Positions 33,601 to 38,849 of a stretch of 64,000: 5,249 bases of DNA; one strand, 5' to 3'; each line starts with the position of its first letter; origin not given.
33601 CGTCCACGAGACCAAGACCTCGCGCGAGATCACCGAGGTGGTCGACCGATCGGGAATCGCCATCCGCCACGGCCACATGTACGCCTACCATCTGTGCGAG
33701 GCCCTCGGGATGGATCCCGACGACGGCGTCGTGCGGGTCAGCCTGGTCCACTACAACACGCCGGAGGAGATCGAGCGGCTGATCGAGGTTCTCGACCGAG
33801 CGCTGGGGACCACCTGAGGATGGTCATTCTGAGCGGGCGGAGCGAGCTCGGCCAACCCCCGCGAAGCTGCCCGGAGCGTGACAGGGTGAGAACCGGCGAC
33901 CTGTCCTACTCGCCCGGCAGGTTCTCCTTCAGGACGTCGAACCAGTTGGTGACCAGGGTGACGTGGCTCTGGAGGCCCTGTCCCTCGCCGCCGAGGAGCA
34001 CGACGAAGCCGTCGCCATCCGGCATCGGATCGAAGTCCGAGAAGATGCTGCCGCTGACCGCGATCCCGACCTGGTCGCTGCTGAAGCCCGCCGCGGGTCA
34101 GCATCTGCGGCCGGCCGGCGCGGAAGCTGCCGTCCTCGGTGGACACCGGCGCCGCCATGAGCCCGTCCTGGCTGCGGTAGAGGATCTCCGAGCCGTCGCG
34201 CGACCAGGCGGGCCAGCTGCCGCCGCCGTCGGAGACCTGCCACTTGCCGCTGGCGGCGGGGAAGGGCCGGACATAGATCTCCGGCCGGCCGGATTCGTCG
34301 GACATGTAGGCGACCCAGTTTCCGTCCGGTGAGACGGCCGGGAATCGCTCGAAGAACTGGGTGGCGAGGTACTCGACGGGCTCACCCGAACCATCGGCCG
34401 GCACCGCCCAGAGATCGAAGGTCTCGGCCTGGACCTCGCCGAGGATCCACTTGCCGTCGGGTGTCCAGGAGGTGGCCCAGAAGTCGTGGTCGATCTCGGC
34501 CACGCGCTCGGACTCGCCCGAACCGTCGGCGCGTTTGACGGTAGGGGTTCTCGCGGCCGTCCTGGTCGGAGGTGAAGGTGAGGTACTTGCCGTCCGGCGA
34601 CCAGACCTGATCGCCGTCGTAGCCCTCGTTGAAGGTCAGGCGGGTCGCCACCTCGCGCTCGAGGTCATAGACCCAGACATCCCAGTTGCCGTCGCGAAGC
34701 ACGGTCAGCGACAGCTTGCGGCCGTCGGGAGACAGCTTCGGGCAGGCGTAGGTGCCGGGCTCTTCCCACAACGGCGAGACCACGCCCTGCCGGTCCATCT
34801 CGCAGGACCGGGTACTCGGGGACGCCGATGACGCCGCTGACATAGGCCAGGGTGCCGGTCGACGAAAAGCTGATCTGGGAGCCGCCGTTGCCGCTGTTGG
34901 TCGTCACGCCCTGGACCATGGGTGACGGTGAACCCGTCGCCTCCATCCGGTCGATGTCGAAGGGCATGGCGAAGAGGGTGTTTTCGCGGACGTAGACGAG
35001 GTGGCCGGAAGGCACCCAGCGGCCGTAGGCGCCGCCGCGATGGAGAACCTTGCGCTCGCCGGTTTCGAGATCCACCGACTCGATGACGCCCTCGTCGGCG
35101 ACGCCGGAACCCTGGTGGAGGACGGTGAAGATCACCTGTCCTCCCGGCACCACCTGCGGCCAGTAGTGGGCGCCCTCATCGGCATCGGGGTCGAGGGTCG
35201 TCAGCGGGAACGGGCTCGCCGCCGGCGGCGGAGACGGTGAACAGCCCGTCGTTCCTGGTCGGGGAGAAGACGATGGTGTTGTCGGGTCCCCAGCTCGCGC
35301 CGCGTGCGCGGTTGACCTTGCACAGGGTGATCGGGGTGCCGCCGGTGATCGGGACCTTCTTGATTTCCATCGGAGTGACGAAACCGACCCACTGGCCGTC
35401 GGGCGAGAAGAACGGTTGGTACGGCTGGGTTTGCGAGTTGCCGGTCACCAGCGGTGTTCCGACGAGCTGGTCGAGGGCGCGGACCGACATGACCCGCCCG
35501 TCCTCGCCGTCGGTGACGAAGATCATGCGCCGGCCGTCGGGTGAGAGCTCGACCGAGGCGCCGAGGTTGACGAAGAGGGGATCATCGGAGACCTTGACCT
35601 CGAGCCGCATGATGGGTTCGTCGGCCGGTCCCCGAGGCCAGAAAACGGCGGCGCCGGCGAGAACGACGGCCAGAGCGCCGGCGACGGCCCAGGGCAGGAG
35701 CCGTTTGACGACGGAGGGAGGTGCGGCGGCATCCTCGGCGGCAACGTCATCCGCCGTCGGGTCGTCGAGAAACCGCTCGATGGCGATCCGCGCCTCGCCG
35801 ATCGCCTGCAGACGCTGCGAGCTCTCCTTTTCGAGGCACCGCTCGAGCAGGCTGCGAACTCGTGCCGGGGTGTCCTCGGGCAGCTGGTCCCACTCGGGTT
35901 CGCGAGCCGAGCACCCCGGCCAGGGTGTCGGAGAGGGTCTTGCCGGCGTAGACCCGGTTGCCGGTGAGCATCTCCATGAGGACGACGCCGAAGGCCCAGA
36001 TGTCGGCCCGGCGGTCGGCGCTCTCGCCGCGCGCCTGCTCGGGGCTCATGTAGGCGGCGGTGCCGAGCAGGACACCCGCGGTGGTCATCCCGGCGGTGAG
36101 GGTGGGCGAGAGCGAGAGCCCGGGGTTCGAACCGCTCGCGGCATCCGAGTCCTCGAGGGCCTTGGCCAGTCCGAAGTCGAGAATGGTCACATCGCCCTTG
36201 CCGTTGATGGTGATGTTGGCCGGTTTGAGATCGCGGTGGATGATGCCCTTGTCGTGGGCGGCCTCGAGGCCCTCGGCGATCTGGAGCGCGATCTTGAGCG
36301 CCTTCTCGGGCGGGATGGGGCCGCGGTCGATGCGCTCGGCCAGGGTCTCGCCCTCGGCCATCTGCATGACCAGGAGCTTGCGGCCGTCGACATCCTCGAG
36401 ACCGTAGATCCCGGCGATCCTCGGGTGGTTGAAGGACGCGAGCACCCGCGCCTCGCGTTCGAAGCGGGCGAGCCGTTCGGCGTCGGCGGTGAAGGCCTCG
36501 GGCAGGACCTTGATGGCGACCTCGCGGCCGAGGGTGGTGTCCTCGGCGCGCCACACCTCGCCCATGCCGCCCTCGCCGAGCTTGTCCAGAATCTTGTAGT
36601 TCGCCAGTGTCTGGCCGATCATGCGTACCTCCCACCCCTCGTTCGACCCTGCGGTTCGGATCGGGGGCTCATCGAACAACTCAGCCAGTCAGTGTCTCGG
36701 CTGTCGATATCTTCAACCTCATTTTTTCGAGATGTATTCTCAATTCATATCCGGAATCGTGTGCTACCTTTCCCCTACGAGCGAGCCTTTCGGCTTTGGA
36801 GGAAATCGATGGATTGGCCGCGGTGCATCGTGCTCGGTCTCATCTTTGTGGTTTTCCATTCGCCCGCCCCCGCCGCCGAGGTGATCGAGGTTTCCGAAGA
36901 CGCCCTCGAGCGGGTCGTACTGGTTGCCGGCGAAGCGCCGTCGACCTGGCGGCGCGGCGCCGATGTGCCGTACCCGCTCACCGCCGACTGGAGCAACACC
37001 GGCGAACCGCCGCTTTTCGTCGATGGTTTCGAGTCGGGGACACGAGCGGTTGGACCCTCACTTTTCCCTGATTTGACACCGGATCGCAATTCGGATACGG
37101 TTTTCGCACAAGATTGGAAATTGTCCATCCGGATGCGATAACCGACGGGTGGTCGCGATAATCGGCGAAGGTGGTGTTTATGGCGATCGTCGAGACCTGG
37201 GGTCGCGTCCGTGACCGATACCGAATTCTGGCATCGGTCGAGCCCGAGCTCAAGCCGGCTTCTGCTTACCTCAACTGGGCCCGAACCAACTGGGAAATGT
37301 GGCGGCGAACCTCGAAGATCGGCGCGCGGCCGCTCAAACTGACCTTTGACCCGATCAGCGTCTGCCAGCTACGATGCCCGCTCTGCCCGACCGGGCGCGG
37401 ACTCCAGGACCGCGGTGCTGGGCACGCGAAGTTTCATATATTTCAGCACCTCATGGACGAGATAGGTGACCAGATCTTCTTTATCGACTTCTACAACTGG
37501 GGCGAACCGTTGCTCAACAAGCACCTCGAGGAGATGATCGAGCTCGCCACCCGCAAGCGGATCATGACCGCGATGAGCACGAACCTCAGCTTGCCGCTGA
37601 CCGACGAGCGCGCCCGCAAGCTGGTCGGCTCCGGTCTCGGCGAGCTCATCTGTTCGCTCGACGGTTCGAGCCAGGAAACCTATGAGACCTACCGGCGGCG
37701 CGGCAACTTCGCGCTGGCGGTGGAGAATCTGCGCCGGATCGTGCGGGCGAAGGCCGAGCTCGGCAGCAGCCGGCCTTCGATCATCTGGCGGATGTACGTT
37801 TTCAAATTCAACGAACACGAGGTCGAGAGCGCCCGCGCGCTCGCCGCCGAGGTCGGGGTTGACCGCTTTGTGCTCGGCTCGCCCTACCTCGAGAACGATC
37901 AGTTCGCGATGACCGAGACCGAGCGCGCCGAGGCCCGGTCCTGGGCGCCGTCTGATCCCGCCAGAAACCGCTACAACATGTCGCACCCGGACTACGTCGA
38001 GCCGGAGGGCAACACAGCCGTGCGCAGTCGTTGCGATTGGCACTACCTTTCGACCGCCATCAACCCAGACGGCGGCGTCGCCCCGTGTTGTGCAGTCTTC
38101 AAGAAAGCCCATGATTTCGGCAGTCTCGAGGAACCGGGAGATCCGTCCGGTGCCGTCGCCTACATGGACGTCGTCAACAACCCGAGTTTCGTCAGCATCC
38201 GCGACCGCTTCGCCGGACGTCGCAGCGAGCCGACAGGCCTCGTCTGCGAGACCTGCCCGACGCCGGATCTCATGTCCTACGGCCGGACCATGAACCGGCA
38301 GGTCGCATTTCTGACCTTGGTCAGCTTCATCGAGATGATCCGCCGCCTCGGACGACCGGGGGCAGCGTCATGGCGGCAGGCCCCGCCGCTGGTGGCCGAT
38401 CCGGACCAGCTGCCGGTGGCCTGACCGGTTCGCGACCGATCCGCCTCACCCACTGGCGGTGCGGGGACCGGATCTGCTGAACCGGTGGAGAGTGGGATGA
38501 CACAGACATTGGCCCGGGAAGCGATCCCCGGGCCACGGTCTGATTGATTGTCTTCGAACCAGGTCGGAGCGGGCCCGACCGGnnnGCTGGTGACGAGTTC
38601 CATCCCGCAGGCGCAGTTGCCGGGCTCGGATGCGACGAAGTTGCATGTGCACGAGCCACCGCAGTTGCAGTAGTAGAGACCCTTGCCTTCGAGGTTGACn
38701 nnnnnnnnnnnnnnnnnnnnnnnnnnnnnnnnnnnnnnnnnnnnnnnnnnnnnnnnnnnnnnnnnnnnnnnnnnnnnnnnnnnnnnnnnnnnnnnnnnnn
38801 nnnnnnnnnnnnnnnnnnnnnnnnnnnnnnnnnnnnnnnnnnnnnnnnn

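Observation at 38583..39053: Exported lipoprotein with three exact CxCGxxCxC-x9-CxCG repeats (18 Cys): a periplasmic metallothionein-like protein?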

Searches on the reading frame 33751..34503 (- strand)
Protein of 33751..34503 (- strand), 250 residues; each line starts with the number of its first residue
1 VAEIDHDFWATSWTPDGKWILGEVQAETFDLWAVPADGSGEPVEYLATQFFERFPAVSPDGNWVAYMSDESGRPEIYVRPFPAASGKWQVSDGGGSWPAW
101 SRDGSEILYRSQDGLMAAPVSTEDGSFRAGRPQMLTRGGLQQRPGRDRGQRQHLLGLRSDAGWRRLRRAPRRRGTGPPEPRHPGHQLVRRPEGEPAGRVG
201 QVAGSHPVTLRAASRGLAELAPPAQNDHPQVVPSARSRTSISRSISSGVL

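Call 47: search_protein_families(library=pfam, proteins=[window:33751-34503:-], max_evalue=0.001)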
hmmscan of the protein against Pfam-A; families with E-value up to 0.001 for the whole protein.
window:33751-34503:- (250 aa): 1 family
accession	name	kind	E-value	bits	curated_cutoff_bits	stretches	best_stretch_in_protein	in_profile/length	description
PF07676.18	PD40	-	2.5e-14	53.2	20.9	1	46-78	5-38/38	WD40-like Beta Propeller Repeat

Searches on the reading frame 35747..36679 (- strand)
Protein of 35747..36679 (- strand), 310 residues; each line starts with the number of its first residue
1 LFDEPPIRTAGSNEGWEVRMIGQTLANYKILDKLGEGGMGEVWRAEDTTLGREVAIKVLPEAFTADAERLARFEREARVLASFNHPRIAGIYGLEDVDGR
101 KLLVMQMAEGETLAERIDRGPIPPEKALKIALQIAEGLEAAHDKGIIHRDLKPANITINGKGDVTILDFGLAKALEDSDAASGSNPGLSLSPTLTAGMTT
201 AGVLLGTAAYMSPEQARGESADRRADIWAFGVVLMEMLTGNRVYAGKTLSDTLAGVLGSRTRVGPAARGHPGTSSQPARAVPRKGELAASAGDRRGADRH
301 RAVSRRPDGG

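Call 47: search_protein_families(library=pfam, proteins=[window:35747-36679:-], max_evalue=0.001)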
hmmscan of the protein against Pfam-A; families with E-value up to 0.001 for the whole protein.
window:35747-36679:- (310 aa): 4 families
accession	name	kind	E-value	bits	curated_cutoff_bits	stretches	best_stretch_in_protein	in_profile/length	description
PF00069.31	Pkinase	-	1.2e-45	156.4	31.7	1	28-250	1-203/263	Protein kinase domain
PF07714.23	PK_Tyr_Ser-Thr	-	4.7e-33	115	23.1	1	30-255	3-216/258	Protein tyrosine and serine/threonine kinase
PF03109.22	ABC1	-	2.2e-08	34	22.9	1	63-178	110-220/244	ABC1 atypical kinase-like domain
PF01636.29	APH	-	1.4e-06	28.7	23.2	1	134-172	158-197/239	Phosphotransferase enzyme family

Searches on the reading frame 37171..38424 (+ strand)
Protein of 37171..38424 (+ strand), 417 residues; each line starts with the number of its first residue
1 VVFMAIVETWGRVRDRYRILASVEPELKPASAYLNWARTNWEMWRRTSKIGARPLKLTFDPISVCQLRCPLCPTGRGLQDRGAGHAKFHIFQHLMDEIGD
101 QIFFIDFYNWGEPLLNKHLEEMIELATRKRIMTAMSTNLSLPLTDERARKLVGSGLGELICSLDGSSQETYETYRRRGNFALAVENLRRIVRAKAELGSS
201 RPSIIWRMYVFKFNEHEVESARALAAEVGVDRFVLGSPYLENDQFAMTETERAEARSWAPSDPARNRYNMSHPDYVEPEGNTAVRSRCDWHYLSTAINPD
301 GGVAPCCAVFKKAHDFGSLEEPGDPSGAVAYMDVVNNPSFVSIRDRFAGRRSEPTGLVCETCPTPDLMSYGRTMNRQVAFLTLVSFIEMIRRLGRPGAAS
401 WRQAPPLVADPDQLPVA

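Call 3: search_protein_families(library=pfam, proteins=[window:37171-38424:+], max_evalue=1)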
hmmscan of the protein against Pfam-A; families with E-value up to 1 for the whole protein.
window:37171-38424:+ (417 aa): 3 families
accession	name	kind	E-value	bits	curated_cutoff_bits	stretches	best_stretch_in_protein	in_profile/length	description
PF04055.27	Radical_SAM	-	2.2e-10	41.4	29.5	1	63-194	5-140/166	Radical SAM superfamily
PF13186.11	SPASM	-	9.7e-06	26.2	21.5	1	288-363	1-67/67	Iron-sulfur cluster-binding domain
PF15514.12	ThaI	-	0.13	12.5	25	1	181-238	20-76/203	Restriction endonuclease ThaI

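Call 4: search_protein_families(library=ncbifam, proteins=[window:37171-38424:+], max_evalue=1)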
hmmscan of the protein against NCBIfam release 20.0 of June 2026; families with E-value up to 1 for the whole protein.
window:37171-38424:+ (417 aa): 38 families (the best 25 are shown)
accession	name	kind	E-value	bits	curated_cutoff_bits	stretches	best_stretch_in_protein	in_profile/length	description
TIGR04317.1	W_rSAM_matur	equivalog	2.6e-23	82.7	380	1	60-315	9-264/349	tungsten cofactor oxidoreductase radical SAM maturase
TIGR04311.1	rSAM_Geo_metal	subfamily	8.8e-16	58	400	1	54-243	2-191/423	radical SAM/SPASM family putative metalloenzyme maturase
TIGR04347.1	pseudo_SAM_Halo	equivalog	2e-12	47.1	525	1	63-234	46-208/390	TIGR04347 family pseudo-SAM/SPASM protein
TIGR04055.1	rSAM_NirJ2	equivalog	8.6e-11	41.9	500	1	63-230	8-166/326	putative heme d1 biosynthesis radical SAM protein NirJ2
NF045574.1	sacti_mat_StsB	exception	1.1e-10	41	625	1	49-319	89-351/466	StsB family radical SAM/SPASM domain sactipeptide maturase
TIGR03962.1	mycofact_rSAM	equivalog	1.6e-10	40.7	265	1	53-193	10-147/339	mycofactocin radical SAM maturase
TIGR04053.2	TIGR04053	equivalog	1.8e-09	37.3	395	1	51-197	4-152/366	TIGR04053 family radical SAM/SPASM domain-containing protein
TIGR04545.1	rSAM_ahbD_hemeb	equivalog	2e-09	37.3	500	1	64-196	9-140/339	heme b synthase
TIGR04054.1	rSAM_NirJ1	equivalog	3.6e-09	35.7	650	1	59-232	40-204/387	putative heme d1 biosynthesis radical SAM protein NirJ1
TIGR04466.1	rSAM_BlsE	equivalog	3.6e-08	33.3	400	1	103-193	49-137/327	cytosylglucuronate decarboxylase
TIGR04250.1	SCM_rSAM_ScmE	equivalog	9e-08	31.4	400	1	107-220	54-160/358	SynChlorMet cassette radical SAM/SPASM protein ScmE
TIGR03961.1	rSAM_PTO1314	hypoth_equivalog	5e-07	29.3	306.05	1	60-192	28-153/332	PTO1314 family radical SAM protein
NF033640.1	N_Twi_rSAM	subfamily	6e-07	28.9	170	2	111-193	181-268/398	twitch domain-containing radical SAM protein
TIGR04251.1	SCM_rSAM_ScmF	equivalog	1.5e-06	27.9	400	1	64-231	13-175/353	SynChlorMet cassette radical SAM/SPASM protein ScmF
NF050035.1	rSAM_WgK_link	exception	1.6e-06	27.4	650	1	64-192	18-145/367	radical SAM/SPASM peptide maturase WgkB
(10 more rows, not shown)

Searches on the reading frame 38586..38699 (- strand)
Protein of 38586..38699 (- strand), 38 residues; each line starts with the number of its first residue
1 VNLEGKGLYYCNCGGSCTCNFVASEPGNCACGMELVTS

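Call 71: predict_structure(alignment_id=A5)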
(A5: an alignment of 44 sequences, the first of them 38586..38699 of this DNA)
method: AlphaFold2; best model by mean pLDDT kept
length: 38 residues; sequences in the alignment: 44
mean_pLDDT: 81.8   pTM: 0.51
mean pLDDT of the five models: 81.8, 80.3, 76.2, 75.0, 71.9
residues with pLDDT >= 90: 6; 70-90: 25; 50-70: 6; < 50: 1
segments of 3 or more residues with pLDDT < 50: none
pLDDT, mean of each block of 10 residues (from residue 1): 68 84 89 87
secondary structure, 60 per line:
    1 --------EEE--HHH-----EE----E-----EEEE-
elements in order: E9-11 E34-37

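Call 73: fold_search(model_id=the predicted structure, library=pdb)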
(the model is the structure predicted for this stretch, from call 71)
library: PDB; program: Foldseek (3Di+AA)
matches with E <= 10: 0; with E <= 0.001: 0
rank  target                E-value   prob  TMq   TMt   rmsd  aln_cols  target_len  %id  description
